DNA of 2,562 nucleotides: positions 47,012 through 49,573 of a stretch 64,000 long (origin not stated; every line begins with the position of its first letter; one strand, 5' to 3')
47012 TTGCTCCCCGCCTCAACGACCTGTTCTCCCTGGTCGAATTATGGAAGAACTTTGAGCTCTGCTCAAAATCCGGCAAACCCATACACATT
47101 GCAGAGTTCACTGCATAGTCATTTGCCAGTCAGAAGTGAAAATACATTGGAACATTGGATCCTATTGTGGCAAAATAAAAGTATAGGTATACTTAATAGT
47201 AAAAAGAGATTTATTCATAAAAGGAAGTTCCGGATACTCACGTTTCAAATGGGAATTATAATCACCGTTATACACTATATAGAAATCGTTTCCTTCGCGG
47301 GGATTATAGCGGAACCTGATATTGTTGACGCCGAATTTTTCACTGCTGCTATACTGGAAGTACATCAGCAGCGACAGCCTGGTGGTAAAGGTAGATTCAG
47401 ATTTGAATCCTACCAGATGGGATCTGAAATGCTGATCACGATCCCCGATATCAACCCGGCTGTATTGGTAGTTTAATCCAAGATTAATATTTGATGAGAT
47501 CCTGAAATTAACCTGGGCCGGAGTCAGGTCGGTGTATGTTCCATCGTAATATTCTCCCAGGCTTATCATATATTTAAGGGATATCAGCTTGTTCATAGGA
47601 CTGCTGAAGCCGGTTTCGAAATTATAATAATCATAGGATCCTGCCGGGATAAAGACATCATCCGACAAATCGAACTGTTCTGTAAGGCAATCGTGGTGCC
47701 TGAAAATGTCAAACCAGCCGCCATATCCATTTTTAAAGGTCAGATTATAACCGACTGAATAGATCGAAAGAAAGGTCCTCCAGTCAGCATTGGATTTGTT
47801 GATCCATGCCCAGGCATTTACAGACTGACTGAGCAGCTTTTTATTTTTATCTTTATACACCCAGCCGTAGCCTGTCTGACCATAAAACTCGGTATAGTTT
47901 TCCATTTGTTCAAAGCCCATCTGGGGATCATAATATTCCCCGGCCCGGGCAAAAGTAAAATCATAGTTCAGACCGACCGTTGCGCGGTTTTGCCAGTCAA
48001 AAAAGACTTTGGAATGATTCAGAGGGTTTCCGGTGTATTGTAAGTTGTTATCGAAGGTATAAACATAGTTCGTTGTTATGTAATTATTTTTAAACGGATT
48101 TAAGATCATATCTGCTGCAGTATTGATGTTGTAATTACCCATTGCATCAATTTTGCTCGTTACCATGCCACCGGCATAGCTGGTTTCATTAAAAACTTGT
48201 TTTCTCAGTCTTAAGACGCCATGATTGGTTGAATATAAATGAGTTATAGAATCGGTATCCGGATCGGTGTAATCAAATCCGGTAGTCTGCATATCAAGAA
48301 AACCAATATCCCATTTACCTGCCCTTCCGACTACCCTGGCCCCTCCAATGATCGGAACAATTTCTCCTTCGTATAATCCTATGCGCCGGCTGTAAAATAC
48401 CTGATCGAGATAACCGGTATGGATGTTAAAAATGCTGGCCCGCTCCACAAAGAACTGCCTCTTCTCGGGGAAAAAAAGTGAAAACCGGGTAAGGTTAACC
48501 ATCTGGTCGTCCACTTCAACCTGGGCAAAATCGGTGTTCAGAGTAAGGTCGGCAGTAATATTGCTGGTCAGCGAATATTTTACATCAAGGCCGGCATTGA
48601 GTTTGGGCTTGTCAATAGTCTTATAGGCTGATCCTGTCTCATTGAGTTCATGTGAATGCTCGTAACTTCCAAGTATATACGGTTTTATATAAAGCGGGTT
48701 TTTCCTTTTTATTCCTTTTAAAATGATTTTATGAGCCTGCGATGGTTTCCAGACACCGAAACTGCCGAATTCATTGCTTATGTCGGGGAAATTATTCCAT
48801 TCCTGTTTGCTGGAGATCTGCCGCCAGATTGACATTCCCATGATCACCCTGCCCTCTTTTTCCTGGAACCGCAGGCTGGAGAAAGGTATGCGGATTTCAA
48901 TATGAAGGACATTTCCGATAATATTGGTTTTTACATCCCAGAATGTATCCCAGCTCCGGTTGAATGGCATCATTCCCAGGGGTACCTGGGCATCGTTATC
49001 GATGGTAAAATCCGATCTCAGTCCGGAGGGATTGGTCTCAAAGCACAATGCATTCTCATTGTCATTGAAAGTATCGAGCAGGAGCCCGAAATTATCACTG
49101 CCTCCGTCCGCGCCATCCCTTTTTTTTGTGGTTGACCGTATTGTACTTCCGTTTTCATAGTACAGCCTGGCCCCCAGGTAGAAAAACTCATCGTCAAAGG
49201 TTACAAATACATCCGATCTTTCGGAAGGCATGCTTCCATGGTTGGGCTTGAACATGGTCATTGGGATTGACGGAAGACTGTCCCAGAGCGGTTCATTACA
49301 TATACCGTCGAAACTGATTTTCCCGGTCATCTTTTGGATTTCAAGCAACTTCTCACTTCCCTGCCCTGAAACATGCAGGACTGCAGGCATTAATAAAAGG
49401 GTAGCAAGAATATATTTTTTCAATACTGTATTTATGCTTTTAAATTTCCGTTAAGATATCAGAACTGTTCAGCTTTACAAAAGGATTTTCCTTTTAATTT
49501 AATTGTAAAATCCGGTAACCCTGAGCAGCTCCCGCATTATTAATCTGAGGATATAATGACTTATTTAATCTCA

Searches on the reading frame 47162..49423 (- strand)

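Call 70: search_protein_families(library=pfam, proteins=[window:47162-49423:-], max_evalue=0.00001)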
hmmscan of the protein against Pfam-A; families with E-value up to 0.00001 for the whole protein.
window:47162-49423:- (753 aa): 1 family
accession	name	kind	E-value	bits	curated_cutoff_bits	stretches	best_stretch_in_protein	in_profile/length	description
PF19313.5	DUF5916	-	7.7e-20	71.6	22.6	1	248-747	9-510/572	Domain of unknown function (DUF5916)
